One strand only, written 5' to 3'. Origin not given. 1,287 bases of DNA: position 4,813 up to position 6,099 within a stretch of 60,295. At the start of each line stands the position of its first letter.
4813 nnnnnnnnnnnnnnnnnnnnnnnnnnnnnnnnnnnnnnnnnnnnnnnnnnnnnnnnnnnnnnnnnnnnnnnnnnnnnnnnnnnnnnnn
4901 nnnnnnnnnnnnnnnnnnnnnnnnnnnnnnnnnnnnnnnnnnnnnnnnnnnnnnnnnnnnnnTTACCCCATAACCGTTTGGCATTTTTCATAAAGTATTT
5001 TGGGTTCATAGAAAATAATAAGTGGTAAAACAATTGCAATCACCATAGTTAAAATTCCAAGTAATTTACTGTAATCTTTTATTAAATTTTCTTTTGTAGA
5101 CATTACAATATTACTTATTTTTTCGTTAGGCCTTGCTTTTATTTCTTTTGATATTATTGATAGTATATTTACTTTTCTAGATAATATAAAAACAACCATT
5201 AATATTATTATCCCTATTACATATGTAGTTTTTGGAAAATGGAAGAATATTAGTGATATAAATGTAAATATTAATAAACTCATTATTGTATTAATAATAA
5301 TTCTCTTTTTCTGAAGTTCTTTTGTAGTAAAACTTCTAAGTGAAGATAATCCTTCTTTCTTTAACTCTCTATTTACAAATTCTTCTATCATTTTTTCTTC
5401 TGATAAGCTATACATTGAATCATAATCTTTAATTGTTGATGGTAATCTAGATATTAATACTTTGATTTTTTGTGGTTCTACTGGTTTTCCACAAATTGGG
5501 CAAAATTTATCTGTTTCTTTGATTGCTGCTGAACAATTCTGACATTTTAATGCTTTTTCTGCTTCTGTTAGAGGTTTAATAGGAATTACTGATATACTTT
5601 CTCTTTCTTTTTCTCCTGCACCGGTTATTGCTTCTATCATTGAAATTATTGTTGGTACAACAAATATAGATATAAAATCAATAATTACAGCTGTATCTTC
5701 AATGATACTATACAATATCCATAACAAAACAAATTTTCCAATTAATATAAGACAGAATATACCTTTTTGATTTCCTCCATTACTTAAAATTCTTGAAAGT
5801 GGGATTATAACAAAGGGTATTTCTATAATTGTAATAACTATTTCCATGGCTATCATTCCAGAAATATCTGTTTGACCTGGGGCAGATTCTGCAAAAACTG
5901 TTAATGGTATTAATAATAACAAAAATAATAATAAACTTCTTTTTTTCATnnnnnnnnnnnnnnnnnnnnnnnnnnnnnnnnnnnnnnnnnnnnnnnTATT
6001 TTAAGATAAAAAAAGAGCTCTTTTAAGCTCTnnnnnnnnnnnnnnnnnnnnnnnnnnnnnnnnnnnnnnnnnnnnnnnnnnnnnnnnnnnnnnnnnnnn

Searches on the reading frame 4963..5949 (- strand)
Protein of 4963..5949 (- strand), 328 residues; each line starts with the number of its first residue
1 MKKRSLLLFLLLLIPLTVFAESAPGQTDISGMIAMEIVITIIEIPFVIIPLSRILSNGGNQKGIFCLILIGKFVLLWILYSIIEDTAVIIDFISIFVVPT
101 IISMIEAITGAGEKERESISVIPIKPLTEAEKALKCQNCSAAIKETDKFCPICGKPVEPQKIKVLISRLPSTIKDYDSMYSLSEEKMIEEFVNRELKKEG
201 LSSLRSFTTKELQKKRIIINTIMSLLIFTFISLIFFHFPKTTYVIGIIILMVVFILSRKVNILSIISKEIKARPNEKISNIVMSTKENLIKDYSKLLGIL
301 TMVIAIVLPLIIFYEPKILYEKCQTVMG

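Call 25: search_protein_families(library=pfam, proteins=[window:4963-5949:-], max_evalue=0.001)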
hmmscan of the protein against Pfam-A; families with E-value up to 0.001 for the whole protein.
window:4963-5949:- (328 aa): 3 families
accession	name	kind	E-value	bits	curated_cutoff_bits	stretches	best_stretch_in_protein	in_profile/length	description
PF13240.11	Zn_Ribbon_1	-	4.1e-06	26.9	25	1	135-157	1-23/23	zinc-ribbon domain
PF17032.10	Zn_ribbon_15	-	0.00018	22.6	28.9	1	128-154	47-73/73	zinc-ribbon family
PF12773.13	DZR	-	0.00039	21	27.3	1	136-158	1-23/45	Double zinc ribbon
